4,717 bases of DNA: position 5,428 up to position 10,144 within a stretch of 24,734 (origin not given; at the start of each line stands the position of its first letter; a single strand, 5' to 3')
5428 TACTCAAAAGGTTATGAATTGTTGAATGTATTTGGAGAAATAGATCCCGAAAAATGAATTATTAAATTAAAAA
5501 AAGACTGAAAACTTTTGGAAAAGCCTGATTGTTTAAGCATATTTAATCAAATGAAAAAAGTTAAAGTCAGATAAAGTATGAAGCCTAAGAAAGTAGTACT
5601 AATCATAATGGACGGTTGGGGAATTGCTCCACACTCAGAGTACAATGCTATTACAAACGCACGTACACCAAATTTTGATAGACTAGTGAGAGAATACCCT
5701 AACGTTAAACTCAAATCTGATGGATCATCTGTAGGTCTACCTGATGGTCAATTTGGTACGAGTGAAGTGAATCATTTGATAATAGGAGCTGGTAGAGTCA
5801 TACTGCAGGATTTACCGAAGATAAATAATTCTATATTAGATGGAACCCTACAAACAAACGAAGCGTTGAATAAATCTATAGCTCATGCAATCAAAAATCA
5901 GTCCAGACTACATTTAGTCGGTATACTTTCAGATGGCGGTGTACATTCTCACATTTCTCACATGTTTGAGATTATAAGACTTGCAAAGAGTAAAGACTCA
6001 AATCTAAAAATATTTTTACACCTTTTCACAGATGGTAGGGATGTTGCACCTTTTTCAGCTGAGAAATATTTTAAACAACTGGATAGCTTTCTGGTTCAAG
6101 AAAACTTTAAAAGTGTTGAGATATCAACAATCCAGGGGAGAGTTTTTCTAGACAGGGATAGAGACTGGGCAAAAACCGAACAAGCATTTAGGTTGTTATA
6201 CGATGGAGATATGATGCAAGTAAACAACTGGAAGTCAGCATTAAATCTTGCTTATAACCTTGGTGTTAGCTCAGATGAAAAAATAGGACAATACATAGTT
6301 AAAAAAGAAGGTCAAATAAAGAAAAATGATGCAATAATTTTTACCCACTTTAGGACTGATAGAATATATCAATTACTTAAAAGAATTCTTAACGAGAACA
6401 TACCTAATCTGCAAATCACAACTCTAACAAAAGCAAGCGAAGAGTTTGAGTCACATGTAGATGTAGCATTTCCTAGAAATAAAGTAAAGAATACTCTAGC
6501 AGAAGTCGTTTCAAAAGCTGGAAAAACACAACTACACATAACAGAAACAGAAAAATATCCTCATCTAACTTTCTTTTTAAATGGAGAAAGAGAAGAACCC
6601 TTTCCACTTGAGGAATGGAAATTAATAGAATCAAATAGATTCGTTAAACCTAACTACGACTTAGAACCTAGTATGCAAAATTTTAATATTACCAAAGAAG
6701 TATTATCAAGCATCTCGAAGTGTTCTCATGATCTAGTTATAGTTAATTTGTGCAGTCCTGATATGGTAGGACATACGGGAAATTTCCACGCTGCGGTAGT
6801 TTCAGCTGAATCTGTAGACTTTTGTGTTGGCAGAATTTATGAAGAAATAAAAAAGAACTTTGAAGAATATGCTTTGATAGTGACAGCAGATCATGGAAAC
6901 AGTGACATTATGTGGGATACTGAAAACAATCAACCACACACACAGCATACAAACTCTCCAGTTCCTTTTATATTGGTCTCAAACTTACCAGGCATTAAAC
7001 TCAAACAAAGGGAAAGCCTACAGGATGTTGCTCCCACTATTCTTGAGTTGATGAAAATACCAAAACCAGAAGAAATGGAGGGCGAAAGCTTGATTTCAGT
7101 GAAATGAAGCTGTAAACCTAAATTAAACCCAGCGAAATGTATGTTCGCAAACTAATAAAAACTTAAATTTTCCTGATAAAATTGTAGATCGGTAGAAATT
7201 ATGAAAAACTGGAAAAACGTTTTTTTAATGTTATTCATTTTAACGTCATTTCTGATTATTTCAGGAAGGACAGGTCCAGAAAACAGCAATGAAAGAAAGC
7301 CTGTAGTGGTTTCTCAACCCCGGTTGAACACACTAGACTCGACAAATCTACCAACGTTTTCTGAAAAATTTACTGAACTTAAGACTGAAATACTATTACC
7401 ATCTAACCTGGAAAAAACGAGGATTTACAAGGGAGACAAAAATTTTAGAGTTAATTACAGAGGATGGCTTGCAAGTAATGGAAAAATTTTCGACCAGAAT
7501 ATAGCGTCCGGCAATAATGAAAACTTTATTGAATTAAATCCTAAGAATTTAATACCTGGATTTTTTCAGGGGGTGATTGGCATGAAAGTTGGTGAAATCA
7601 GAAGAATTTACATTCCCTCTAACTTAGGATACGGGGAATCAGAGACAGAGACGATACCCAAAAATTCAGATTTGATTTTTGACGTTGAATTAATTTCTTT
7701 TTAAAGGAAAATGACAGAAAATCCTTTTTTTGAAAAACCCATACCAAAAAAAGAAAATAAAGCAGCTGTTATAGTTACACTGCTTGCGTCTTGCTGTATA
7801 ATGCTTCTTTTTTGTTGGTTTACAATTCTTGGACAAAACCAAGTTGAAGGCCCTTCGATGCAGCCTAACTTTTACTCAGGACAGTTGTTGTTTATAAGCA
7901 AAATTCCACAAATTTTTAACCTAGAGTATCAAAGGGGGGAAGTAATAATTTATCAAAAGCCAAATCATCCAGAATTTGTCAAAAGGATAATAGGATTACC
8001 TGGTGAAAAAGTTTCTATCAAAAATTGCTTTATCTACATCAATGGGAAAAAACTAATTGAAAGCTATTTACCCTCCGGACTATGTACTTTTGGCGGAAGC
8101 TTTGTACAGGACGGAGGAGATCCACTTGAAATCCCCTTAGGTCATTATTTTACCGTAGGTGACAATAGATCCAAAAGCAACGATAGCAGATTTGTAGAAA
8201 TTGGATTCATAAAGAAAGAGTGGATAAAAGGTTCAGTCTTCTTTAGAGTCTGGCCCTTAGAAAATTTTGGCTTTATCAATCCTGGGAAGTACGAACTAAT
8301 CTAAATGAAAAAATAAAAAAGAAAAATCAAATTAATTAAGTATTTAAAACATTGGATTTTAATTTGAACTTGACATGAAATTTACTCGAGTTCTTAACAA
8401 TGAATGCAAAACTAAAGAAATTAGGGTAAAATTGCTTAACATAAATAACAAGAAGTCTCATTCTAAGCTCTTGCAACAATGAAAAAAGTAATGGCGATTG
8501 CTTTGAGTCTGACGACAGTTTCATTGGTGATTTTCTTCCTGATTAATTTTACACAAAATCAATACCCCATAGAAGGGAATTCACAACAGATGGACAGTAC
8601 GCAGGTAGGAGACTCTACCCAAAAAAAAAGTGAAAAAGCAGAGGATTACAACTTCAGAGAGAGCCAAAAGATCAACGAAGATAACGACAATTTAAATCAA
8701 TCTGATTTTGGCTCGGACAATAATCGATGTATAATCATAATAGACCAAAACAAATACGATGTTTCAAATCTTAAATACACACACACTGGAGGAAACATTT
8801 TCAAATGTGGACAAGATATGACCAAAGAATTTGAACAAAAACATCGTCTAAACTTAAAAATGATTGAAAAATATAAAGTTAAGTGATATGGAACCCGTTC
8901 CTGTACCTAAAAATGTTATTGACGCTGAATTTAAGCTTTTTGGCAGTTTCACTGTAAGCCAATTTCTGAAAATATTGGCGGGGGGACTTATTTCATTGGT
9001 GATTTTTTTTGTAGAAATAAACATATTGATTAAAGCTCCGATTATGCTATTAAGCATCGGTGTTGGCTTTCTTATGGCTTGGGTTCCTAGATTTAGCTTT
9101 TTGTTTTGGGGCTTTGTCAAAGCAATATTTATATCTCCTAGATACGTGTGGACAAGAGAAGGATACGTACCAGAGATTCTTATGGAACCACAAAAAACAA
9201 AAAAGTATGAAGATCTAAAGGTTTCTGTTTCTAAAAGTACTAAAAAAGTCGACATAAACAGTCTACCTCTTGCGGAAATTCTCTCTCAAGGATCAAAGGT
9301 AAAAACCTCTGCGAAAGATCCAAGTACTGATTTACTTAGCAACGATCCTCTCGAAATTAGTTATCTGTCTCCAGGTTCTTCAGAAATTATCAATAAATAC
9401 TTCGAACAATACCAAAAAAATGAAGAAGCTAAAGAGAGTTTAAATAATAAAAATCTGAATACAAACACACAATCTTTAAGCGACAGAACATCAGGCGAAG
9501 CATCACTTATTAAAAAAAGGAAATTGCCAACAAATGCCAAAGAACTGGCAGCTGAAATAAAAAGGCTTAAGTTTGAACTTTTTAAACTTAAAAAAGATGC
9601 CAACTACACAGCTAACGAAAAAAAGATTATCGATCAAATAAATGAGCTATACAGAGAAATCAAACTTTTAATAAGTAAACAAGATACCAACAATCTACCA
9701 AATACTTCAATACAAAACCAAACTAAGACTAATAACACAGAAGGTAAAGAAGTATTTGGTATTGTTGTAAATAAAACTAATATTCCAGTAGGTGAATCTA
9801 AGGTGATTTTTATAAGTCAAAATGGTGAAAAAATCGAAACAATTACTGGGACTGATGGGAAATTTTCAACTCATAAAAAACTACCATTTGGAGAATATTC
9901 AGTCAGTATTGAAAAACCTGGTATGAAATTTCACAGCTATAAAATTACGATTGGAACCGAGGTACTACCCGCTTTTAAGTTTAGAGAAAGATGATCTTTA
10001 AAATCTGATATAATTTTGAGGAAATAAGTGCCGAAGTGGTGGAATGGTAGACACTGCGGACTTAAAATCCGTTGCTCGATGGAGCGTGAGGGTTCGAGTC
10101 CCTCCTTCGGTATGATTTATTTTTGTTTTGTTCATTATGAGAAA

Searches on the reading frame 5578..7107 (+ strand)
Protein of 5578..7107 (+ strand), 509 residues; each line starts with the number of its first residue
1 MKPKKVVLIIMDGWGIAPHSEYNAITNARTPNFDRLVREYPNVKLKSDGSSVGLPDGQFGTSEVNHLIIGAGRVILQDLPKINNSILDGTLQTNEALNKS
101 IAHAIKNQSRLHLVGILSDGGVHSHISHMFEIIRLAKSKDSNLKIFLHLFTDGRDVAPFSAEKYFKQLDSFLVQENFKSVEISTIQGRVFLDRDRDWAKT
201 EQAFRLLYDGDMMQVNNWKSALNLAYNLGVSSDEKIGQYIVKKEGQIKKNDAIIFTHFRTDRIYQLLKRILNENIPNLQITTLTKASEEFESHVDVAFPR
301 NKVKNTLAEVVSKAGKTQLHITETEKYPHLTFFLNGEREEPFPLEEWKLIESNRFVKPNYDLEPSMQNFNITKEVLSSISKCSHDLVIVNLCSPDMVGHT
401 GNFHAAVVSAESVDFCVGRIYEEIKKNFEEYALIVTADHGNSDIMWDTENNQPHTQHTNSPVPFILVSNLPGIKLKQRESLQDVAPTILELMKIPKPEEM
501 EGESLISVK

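Call 25: search_protein_families(library=pfam, proteins=[window:5578-7107:+], max_evalue=0.001)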
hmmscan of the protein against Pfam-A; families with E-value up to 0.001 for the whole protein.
window:5578-7107:+ (509 aa): 4 families
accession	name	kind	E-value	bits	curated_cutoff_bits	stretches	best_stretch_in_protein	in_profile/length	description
PF01676.23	Metalloenzyme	-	1.4e-65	221.7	24.3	1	4-495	1-251/252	Metalloenzyme superfamily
PF06415.18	iPGM_N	-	8.6e-51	172.9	27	1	82-279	1-200/217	BPG-independent PGAM N-terminus (iPGM_N)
PF01663.27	Phosphodiest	-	8.6e-08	32.6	23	1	373-447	146-226/342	Type I phosphodiesterase / nucleotide pyrophosphatase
PF00884.28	Sulfatase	-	2e-05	24.5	25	1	409-494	209-301/301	Sulfatase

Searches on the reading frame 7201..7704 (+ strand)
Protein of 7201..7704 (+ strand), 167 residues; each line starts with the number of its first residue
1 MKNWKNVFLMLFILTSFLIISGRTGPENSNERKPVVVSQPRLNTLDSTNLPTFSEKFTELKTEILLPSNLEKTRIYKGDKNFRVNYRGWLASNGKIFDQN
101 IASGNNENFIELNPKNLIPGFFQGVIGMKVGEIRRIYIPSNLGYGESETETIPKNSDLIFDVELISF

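Call 25: search_protein_families(library=pfam, proteins=[window:7201-7704:+], max_evalue=0.001)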
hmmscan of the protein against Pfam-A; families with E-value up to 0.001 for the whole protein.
window:7201-7704:+ (167 aa): 1 family
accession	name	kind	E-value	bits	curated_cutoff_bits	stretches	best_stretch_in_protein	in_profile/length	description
PF00254.34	FKBP_C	-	2.3e-22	79.6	21.1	1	79-165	8-94/94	FKBP-type peptidyl-prolyl cis-trans isomerase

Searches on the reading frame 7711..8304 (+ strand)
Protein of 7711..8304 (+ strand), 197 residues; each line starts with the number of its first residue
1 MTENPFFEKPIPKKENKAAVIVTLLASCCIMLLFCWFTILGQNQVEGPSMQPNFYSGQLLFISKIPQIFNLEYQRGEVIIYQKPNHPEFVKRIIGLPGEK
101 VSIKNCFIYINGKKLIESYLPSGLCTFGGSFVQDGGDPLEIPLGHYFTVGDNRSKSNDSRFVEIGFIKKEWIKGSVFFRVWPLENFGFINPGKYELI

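Call 25: search_protein_families(library=pfam, proteins=[window:7711-8304:+], max_evalue=0.001)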
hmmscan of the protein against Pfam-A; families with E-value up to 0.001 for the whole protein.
window:7711-8304:+ (197 aa): 1 family
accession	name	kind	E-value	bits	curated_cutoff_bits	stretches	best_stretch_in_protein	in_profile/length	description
PF10502.14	Peptidase_S26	-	1.9e-32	113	22.9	1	23-181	6-168/168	Signal peptidase, peptidase S26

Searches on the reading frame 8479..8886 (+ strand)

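Call 25: search_protein_families(library=pfam, proteins=[window:8479-8886:+], max_evalue=0.001)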
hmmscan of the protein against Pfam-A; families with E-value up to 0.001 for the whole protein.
window:8479-8886:+ (135 aa): 1 family
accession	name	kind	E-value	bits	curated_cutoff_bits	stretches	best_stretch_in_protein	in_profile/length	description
PF00173.33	Cyt-b5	-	8.3e-06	26.2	23.7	1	80-134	10-70/74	Cytochrome b5-like Heme/Steroid binding domain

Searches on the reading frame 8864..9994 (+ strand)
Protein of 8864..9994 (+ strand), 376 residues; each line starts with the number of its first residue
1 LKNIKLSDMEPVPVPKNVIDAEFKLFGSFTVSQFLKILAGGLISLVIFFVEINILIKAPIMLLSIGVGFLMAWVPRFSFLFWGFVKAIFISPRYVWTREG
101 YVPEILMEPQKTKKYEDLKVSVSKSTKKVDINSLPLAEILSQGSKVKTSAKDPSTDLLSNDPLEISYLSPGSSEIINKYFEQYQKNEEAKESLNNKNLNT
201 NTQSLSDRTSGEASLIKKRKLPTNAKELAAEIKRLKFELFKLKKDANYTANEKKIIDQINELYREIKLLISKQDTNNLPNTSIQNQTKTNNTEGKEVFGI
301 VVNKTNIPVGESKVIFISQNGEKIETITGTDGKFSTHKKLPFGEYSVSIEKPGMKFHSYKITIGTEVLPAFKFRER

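Call 25: search_protein_families(library=pfam, proteins=[window:8864-9994:+], max_evalue=0.001)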
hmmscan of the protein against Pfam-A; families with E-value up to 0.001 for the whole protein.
window:8864-9994:+ (376 aa): 2 families
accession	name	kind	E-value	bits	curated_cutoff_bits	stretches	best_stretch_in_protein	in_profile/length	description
PF13620.12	CarboxypepD_reg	-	5.5e-07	30.3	32.3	1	297-363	2-69/82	Carboxypeptidase regulatory-like domain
PF09430.16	EMC7_beta-sandw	-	2.7e-05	24.8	26.6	1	316-364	13-60/122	ER membrane protein complex subunit 7, beta-sandwich domain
